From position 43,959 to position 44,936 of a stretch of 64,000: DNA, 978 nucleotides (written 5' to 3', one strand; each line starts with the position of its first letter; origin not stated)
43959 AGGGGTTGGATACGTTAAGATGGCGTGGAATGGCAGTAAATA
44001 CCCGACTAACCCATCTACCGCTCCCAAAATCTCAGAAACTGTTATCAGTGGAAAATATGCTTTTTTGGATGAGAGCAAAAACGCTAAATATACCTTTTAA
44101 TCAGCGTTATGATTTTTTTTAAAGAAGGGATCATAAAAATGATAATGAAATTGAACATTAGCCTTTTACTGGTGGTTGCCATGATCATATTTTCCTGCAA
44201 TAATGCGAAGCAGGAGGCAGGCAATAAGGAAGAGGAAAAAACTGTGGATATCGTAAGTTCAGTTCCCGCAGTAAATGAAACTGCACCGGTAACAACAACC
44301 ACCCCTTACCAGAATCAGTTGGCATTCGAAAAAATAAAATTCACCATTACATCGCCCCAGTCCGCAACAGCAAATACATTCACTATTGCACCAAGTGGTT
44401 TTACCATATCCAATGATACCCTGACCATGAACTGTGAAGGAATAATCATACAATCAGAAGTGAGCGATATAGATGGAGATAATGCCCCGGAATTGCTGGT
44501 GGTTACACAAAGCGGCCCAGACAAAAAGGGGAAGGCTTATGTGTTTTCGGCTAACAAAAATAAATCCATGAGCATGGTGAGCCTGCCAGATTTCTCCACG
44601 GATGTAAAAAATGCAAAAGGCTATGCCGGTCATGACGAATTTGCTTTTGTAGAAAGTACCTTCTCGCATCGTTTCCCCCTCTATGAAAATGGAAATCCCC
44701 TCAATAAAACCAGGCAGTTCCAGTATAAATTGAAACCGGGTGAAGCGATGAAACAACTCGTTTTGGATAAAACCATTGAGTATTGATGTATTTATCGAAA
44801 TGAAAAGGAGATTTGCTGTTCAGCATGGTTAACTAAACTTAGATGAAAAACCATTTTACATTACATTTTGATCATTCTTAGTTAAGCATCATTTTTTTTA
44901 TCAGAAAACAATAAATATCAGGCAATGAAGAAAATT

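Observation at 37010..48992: Candidate regulated cell-wall protection (enzyme-inhibitor) island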

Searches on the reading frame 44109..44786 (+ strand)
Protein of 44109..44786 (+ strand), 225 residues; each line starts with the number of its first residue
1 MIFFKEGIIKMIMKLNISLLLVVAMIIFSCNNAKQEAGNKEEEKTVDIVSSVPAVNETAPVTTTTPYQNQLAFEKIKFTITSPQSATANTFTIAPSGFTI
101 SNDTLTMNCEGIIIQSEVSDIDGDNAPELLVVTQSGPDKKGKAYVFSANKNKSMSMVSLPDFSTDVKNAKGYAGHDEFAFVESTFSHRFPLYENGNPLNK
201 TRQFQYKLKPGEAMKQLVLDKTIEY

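Call 3: search_protein_families(library=pfam, max_evalue=0.1, proteins=[window:44109-44786:+])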
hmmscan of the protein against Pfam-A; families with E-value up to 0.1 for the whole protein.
window:44109-44786:+ (225 aa): 2 families
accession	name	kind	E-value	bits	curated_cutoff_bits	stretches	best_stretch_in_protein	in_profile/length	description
PF10858.15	DUF2659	-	0.022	14.9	27.7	1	2-49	19-60/216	Protein of unknown function (DUF2659)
PF16743.10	PliI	-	0.026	14.7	27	1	107-135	53-81/123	Periplasmic lysozyme inhibitor of I-type lysozyme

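Call 5: search_protein_families(library=ncbifam, max_evalue=0.1, proteins=[window:44109-44786:+])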
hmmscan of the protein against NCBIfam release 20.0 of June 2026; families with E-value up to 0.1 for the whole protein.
window:44109-44786:+ (225 aa): 2 families
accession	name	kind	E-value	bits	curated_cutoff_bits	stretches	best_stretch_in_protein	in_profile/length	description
NF050142.1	PG1828_fam_lipo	equivalog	0.024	15.4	50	1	13-61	1-47/59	PG1828 family lipoprotein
TIGR00245.2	TIGR00245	equivalog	0.039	13.5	410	1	8-63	53-107/251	iron efflux ABC transporter permease subunit FetB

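Call 7: search_solved_structures(query=window:44109-44786:+, max_evalue=10, show_alignments=3)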
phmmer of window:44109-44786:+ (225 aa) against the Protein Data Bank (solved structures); distinct sequences matched with E-value up to 10: 2.
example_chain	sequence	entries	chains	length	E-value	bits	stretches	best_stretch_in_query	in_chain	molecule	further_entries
3ubh_A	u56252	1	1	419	0.0078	19.3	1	32-152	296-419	Neural-cadherin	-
9lti_T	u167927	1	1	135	1.2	12.1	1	13-66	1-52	Secreted protein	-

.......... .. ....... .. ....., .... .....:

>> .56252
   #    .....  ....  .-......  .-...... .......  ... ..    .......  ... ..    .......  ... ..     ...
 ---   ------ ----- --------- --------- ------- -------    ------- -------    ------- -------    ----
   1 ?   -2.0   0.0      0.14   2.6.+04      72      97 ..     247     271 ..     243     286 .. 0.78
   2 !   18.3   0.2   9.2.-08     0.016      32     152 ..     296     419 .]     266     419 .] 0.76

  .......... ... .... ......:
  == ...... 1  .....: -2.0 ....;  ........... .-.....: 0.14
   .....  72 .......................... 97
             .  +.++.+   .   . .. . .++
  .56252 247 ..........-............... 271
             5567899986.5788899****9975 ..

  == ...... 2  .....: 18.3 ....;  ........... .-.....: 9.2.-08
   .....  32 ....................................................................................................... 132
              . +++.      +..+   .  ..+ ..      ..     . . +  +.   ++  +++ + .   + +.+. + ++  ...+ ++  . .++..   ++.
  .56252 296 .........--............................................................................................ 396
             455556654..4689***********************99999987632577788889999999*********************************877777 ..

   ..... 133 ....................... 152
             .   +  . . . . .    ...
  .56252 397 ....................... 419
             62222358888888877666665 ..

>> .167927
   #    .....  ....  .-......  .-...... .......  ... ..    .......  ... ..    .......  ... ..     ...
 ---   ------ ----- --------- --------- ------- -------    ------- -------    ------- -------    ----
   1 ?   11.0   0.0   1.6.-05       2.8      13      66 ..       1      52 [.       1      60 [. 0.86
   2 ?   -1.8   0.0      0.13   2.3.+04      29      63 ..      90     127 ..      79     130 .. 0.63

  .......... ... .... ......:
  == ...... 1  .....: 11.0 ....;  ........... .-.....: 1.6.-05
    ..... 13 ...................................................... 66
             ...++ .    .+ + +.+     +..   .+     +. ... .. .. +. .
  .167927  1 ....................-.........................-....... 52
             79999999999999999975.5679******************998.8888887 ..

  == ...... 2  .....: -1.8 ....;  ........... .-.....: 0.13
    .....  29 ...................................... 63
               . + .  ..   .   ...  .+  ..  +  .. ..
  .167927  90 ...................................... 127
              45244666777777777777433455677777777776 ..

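Call 24: find_homologous_proteins(query=window:44109-44786:+, max_evalue=0.001)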
Query window:44109-44786:+ (225 aa): 93 proteins with E <= 0.001 among 233 candidates.
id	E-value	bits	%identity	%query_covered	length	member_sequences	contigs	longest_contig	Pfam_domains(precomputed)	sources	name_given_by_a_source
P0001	4.8e-134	463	100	95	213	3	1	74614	-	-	-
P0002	7.5e-121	419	89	96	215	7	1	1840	-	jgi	jgi:hypothetical protein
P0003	2.3e-118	411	88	95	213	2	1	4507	-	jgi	-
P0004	1.8e-109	382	81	96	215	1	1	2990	-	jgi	jgi:hypothetical protein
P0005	1.8e-108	379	81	95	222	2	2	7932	-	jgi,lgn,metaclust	metaclust:\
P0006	4.2e-101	355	76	95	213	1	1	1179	-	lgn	-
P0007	9.5e-98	344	75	95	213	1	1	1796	-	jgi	-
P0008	1.1e-96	341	72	95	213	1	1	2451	-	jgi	jgi:hypothetical protein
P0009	1.4e-95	337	71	95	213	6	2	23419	-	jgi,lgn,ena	-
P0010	2.3e-95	336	72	95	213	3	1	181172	-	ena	-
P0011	3.1e-94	333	69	95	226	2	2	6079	-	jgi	jgi:hypothetical protein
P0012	4.6e-94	332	72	94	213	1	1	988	-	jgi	jgi:hypothetical protein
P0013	2.3e-93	330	71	95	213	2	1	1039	-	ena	-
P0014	2.5e-91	323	70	95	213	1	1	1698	-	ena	-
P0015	3.4e-91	323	68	94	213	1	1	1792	-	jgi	jgi:hypothetical protein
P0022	1.2e-86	308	65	95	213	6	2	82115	-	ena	-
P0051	3.5e-48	182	45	88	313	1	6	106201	-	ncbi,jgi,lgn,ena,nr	ncbi:MAG TPA: hypothetical protein DIT13_01730 [Verrucomicrobiales bacterium]|nr:hypothetical protei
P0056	1.6e-46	177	51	74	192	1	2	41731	-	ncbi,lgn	-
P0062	7.3e-45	171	44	91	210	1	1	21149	-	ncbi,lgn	ncbi:MAG: hypothetical protein ACO25B_10315 [Chitinophagaceae bacterium]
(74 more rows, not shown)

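Call 25: find_encoding_contigs(protein=P0010, flank=10000, max_places=2)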
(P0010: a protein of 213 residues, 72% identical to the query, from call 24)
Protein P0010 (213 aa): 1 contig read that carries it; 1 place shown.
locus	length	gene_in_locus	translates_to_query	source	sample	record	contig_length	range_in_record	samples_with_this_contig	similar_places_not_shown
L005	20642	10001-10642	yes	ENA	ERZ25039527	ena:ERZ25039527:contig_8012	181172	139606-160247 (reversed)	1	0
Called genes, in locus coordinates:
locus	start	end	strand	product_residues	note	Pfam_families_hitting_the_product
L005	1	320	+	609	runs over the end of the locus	PF00924:MS_channel_2nd, PF21082:MS_channel_3rd (weak)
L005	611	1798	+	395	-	PF09411:PagL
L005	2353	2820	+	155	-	-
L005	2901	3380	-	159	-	PF04397:LytTR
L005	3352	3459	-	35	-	-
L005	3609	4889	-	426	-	PF12833:HTH_18 (weak)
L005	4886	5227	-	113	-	-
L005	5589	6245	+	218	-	PF27665:UCP028175 (weak)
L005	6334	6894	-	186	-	-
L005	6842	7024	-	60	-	-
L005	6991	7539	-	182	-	PF05299:Peptidase_M61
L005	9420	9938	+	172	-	PF27665:UCP028175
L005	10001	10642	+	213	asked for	-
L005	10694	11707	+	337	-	PF00030:Crystall (faint), PF03995:Inhibitor_I36 (faint)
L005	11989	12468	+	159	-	PF12702:Lipocalin_3 (weak)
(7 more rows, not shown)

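Call 26: find_encoding_contigs(protein=P0022, flank=10000, max_places=2)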
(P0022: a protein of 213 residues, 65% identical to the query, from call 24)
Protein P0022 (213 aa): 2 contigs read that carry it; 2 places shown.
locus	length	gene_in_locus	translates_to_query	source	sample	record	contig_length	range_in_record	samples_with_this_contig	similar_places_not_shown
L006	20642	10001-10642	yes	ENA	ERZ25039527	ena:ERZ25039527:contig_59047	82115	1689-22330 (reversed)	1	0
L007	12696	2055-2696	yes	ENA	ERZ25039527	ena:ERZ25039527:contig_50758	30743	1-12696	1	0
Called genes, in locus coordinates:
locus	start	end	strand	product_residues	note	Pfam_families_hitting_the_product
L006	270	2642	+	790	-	PF00924:MS_channel_2nd, PF21082:MS_channel_3rd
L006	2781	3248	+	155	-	-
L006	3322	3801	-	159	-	PF04397:LytTR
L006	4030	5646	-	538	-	PF12833:HTH_18 (weak)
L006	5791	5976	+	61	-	-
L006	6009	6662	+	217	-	PF27665:UCP028175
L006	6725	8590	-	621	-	PF17899:Peptidase_M61_N, PF05299:Peptidase_M61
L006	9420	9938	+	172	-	PF27665:UCP028175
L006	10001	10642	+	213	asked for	-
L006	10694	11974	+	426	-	PF00030:Crystall (faint), PF03995:Inhibitor_I36 (faint), PF08964:Crystall_3 (faint)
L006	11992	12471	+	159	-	PF12702:Lipocalin_3 (weak)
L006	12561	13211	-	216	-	PF03734:YkuD (weak)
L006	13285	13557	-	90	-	-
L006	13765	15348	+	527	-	PF05170:AsmA (weak), PF05359:DUF748, PF27051:TamB_N (faint)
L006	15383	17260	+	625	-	PF27051:TamB_N (faint)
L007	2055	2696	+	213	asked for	-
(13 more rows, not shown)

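Call 27: find_encoding_contigs(protein=P0062, flank=10000, max_places=2)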
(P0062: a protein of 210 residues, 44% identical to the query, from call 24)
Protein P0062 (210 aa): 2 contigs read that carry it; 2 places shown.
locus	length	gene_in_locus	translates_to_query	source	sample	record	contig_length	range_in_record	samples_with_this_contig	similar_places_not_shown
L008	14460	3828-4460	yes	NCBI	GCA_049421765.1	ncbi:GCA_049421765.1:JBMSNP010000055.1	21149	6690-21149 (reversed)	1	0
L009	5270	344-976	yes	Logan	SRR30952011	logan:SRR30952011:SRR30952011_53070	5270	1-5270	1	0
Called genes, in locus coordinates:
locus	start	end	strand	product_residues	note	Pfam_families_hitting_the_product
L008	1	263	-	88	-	?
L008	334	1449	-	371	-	PF00144:Beta-lactamase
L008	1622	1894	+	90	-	PF04226:Transgly_assoc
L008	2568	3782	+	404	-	PF15138:Syncollin (faint), PF03995:Inhibitor_I36 (faint), PF08964:Crystall_3 (faint), PF00030:Crystall (weak)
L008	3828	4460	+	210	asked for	-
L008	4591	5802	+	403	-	-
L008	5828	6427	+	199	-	-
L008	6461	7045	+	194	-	PF12804:NTP_transf_3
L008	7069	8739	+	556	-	PF01268:FTHFS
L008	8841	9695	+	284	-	PF02634:FdhD-NarQ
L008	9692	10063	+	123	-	PF22668:DUF7009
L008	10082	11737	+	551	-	PF01257:2Fe-2S_thioredx, PF01512:Complex1_51K, PF10589:NADH_4Fe-4S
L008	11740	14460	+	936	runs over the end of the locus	PF13510:Fer2_4, PF10588:NADH-G_4Fe-4S_3, PF22117:Fer4_Nqo3 (weak), PF12838:Fer4_7, PF13187:Fer4_9 (weak), PF04879:Molybdop_Fe4S4, PF00384:Molybdopterin, PF01568:Molydop_binding, +3 more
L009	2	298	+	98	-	?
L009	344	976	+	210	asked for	-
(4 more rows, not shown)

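Call 29: find_encoding_contigs(protein=P0051, flank=8000, max_places=2)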
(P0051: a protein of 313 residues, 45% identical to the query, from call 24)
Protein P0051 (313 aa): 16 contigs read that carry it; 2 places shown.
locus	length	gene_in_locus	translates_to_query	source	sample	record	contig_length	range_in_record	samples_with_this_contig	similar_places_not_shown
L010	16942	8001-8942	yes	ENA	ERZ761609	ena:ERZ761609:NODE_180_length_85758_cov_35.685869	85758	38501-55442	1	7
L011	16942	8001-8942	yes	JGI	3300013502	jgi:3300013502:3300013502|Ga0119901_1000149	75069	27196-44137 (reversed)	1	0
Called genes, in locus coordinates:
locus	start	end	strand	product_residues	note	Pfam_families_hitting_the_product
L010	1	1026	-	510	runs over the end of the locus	-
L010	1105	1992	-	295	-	PF00135:COesterase, PF20434:BD-FAE, PF07859:Abhydrolase_3, PF00326:Peptidase_S9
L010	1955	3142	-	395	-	-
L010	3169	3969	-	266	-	PF07626:PSD3, PF07394:DUF1501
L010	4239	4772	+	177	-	PF04542:Sigma70_r2, PF08281:Sigma70_r4_2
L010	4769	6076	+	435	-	PF04773:FecR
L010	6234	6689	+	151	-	-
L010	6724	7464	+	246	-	-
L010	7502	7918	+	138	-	-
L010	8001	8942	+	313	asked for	-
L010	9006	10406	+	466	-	PF00884:Sulfatase, PF01663:Phosphodiest (weak), PF16347:SGSH_C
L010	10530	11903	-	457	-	PF00884:Sulfatase, PF01663:Phosphodiest (weak), PF16347:SGSH_C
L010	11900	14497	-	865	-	PF07635:PSCyt1 (weak), PF07631:PSD4, PF07627:PSCyt3, PF07624:PSD2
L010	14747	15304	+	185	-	-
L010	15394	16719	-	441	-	PF07586:HXXSHH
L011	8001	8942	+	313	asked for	-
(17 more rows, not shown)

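Call 30: find_encoding_contigs(protein=P0056, flank=8000, max_places=2)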
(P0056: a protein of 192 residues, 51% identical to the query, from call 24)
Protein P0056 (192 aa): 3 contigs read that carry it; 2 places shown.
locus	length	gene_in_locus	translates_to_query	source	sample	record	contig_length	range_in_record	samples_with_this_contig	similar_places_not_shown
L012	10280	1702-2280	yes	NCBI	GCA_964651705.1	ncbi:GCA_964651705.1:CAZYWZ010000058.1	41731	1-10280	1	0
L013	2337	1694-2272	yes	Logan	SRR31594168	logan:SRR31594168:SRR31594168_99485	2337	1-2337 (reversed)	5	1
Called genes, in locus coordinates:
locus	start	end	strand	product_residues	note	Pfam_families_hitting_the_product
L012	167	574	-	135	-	PF06803:DUF1232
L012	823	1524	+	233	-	-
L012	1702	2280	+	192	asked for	-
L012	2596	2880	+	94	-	PF22513:FitA-like_RHH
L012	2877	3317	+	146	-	PF01850:PIN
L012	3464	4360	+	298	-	-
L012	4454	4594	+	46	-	-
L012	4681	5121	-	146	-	PF01850:PIN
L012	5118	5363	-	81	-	-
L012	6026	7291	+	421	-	PF04616:Glyco_hydro_43 (weak)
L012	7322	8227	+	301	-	PF00722:Glyco_hydro_16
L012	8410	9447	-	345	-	PF04087:DUF389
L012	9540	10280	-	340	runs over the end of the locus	PF03734:YkuD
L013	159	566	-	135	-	PF06803:DUF1232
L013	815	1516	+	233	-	-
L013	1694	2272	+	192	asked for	-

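Call 33: search_solved_structures(query=A1, max_evalue=10, show_alignments=3)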
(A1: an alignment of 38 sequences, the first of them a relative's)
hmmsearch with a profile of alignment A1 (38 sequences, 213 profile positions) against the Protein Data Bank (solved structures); distinct sequences matched with E-value up to 10: 3.
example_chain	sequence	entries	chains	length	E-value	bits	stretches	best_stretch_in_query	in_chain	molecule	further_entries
3od9_A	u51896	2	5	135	0.0034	20.3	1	98-142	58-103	Putative exported protein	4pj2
2zuy_A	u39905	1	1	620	1.3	11.9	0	100-127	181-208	YesX protein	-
2z8r_A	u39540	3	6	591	2.5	11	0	100-127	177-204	YesW protein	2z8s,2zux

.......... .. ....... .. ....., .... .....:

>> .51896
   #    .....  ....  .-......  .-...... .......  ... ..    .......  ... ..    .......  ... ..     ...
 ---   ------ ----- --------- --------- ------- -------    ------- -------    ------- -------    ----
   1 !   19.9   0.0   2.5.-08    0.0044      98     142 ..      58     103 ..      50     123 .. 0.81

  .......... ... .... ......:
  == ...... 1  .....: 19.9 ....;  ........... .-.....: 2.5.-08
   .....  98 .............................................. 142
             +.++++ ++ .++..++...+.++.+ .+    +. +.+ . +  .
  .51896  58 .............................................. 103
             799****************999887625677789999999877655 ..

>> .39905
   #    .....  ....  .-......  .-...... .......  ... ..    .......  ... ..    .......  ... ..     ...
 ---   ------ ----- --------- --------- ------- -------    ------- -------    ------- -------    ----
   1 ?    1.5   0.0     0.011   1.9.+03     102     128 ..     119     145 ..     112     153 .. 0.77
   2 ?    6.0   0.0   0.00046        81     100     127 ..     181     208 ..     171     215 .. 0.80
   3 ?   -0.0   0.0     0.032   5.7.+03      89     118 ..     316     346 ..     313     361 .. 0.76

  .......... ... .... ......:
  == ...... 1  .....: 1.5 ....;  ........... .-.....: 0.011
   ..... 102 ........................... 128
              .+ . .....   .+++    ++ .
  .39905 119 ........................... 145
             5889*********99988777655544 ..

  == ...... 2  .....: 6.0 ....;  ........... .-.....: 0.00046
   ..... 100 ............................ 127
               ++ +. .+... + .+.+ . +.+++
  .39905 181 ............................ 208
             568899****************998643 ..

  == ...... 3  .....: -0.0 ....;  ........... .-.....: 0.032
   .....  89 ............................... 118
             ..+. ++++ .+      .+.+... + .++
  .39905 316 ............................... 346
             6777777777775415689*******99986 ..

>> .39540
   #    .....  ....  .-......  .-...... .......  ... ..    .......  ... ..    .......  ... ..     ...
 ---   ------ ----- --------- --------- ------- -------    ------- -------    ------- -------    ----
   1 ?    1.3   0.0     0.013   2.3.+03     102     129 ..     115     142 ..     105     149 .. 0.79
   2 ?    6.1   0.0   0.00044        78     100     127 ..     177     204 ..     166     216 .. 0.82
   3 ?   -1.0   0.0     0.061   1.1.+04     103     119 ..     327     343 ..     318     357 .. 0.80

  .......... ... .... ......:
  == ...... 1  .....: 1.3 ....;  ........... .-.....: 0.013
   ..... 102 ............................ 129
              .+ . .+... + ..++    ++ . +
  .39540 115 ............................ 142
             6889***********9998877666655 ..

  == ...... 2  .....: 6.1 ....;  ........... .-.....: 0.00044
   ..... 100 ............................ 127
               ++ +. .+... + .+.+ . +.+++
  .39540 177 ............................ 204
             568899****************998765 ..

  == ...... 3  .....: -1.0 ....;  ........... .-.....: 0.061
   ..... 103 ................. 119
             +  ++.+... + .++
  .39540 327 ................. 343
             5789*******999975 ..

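Call 43: predict_structure(alignment_id=A1)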
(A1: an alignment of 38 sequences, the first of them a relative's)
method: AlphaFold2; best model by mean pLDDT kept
length: 213 residues; sequences in the alignment: 38
mean_pLDDT: 85.2   pTM: 0.73
mean pLDDT of the five models: 85.2, 85.1, 84.7, 84.0, 83.3
residues with pLDDT >= 90: 155; 70-90: 7; 50-70: 26; < 50: 25
segments of 3 or more residues with pLDDT < 50: 1-4, 22-30, 32-35
pLDDT, mean of each block of 10 residues (from residue 1): 50 52 47 49 55 93 98 95 98 97 97 96 97 97 96 95 97 97 97 92 93 96
secondary structure, 60 per line:
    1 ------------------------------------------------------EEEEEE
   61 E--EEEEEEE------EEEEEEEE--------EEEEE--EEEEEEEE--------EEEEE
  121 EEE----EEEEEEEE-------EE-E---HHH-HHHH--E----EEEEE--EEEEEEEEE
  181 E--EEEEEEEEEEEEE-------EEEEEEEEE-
elements in order: E55-61 E64-70 E77-84 E93-97 E100-107 E116-123 E128-135 H154-157 E165-169 E172-181 E184-196 E204-212

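Call 46: fold_search(model_id=the predicted structure, library=pdb)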
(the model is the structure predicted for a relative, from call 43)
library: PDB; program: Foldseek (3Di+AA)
matches with E <= 10: 521; with E <= 0.001: 0
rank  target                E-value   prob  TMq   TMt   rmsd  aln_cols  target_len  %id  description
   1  5ezo_A                6.8e-03  0.98  0.32  0.24   9.1       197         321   10  Crystal Structure of PfCyRPA in complex with an invasion-inhibitory antibody Fab. (released 2017-01-11)
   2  7pi2_A                7.1e-03  0.99  0.34  0.25   7.9       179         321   10  PfCyRPA bound to monoclonal antibody Cy.003 Fab fragment (released 2022-02-09)
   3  7pi2_G                7.1e-03  0.99  0.33  0.25   8.6       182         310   10  PfCyRPA bound to monoclonal antibody Cy.003 Fab fragment (released 2022-02-09)
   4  7pi3_O                9.3e-03  0.99  0.34  0.24   8.9       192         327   10  PfCyRPA bound to Fab fragments from monoclonal antibodies Cy.003, Cy.004 and Cy.007 (released 2022-02-09)
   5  7pi2_D                9.3e-03  0.90  0.28  0.21   9.3       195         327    8  PfCyRPA bound to monoclonal antibody Cy.003 Fab fragment (released 2022-02-09)
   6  3u14_A                1.0e-02  0.85  0.26  0.15   8.9       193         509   10  Structure of D50A-fructofuranosidase from Schwanniomyces occidentalis complexed with inulin (released 2012-04-25)
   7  5tik_B                1.3e-02  0.96  0.31  0.24   9.5       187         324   10  Structural basis for inhibition of erythrocyte invasion by antibodies to Plasmodium falciparum protein CyRPA (released 2017-03-01)
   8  9v80_C                1.3e-02  1.00  0.39  0.23   8.6       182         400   13  Cryo-EM structure of KICSTOR CCC complex (state 4) (released 2025-11-12)
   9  3kf5_B                1.5e-02  0.84  0.27  0.15   8.8       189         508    9  Structure of invertase from Schwanniomyces occidentalis (released 2010-02-23)
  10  5tik_A                1.7e-02  0.93  0.31  0.23   9.3       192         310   10  Structural basis for inhibition of erythrocyte invasion by antibodies to Plasmodium falciparum protein CyRPA (released 2017-03-01)
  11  3kf5_A                1.7e-02  0.77  0.27  0.15   8.7       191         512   10  Structure of invertase from Schwanniomyces occidentalis (released 2010-02-23)
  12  7phv_A                2.0e-02  0.92  0.31  0.23   9.4       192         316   10  PfCyRPA bound to monoclonal antibody Cy.007 Fab fragment (released 2022-02-09)
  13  7pi2_J                2.2e-02  0.91  0.31  0.23   8.9       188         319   10  PfCyRPA bound to monoclonal antibody Cy.003 Fab fragment (released 2022-02-09)
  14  7phw_D                2.3e-02  0.94  0.31  0.23   8.0       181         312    8  PfCyRPA bound to monoclonal antibody Cy.004 Fab fragment (released 2022-02-09)
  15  3od9_B                3.1e-02  1.00  0.36  0.62   2.8       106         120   19  Crystal structure of PliI-Ah, periplasmic lysozyme inhibitor of I-type lysozyme from Aeromonas hydrophyla (released 2010-12-22)
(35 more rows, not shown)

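Call 49: search_protein_representatives(alignment_id=A1)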
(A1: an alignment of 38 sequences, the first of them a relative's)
Query: 38 sequences, 213 profile positions. Proteins with E-value up to 0.001 (for the whole library): 1556; up to 1e-10: 756; up to 1e-30: 285. The best 150 are listed.
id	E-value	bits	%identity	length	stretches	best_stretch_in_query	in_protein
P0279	3.5e-89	314.4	-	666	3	19-207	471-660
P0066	1.3e-84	299.4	-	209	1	3-213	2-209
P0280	2.5e-84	298.5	-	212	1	3-213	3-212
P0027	6.0e-81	287.5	-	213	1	3-213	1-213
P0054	5.1e-80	284.5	-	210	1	4-213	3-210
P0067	2.4e-78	279.0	-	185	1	48-213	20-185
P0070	1.0e-73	263.9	-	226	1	5-213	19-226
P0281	4.8e-70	251.9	-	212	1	7-213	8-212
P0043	9.2e-70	251.0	-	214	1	5-213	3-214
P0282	4.5e-68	245.4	-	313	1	18-213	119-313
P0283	2.1e-67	243.2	-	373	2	51-201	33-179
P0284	3.8e-67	242.4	-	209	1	5-213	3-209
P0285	1.1e-66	241.0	-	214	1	4-213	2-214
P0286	4.7e-65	235.6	-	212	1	4-213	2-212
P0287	4.9e-64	232.3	-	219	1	10-213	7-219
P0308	4.9e-51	189.8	-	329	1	48-213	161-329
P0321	4.8e-49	183.3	-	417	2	48-213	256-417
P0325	1.8e-48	181.4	-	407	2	47-213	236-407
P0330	1.1e-47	178.8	-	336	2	50-213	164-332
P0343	2.9e-45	170.9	-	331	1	48-213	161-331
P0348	8.9e-45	169.3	-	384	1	42-213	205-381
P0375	5.7e-42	160.1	-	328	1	28-213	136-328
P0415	1.2e-39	152.6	-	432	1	9-205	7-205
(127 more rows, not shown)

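Call 57: search_protein_families(library=pfam, max_evalue=0.01, proteins=[P0279, P0283, P0308, P0321, P0325, P0330, P0343, P0348, P0415])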
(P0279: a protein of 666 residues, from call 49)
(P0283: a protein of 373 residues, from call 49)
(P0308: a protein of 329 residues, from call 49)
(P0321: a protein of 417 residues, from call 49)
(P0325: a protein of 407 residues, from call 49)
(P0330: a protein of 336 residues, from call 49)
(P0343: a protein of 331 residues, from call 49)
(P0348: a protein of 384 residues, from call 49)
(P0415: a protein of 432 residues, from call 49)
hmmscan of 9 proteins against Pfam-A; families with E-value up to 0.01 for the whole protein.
P0279 (666 aa): 4 families
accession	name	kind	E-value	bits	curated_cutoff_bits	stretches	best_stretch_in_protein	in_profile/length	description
PF01839.29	FG-GAP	-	1.4e-08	34.9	22.1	0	347-369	3-25/37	FG-GAP repeat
PF16743.10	PliI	-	2e-07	31.2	27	0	342-376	55-89/123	Periplasmic lysozyme inhibitor of I-type lysozyme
PF13517.12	FG-GAP_3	-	4.7e-07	30.8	26.9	0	339-364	36-61/61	FG-GAP-like repeat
PF10897.14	DUF2713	-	0.0078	16.3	27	0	377-415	127-165/235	Protein of unknown function (DUF2713)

P0283 (373 aa): 1 family
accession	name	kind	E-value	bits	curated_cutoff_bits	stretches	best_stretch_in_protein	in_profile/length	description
PF13517.12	FG-GAP_3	-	4.4e-05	24.4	26.9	0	258-279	40-61/61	FG-GAP-like repeat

P0308 (329 aa): 2 families
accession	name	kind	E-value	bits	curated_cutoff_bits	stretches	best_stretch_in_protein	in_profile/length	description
PF13517.12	FG-GAP_3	-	2.6e-05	25.2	26.9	0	41-61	40-60/61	FG-GAP-like repeat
PF11651.14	P22_CoatProtein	-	0.0017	17.6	24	0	175-209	292-324/423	P22 coat protein - gene protein 5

P0321 (417 aa): 1 family
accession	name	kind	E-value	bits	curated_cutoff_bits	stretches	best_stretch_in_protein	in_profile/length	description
PF09864.15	MliC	-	2.5e-06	27.8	22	1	77-116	28-65/67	Membrane-bound lysozyme-inhibitor of c-type lysozyme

P0325 (407 aa): 2 families
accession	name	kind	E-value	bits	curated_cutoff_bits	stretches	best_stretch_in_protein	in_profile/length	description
PF09864.15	MliC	-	9.8e-07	29.1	22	1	68-108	26-64/67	Membrane-bound lysozyme-inhibitor of c-type lysozyme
PF16743.10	PliI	-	5.2e-06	26.6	27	1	287-329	56-98/123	Periplasmic lysozyme inhibitor of I-type lysozyme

P0330 (336 aa): 0 families

P0343 (331 aa): 0 families

P0348 (384 aa): 1 family
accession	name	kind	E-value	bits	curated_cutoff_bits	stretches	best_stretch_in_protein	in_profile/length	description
PF16743.10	PliI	-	2.1e-05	24.7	27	1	262-303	57-98/123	Periplasmic lysozyme inhibitor of I-type lysozyme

P0415 (432 aa): 0 families
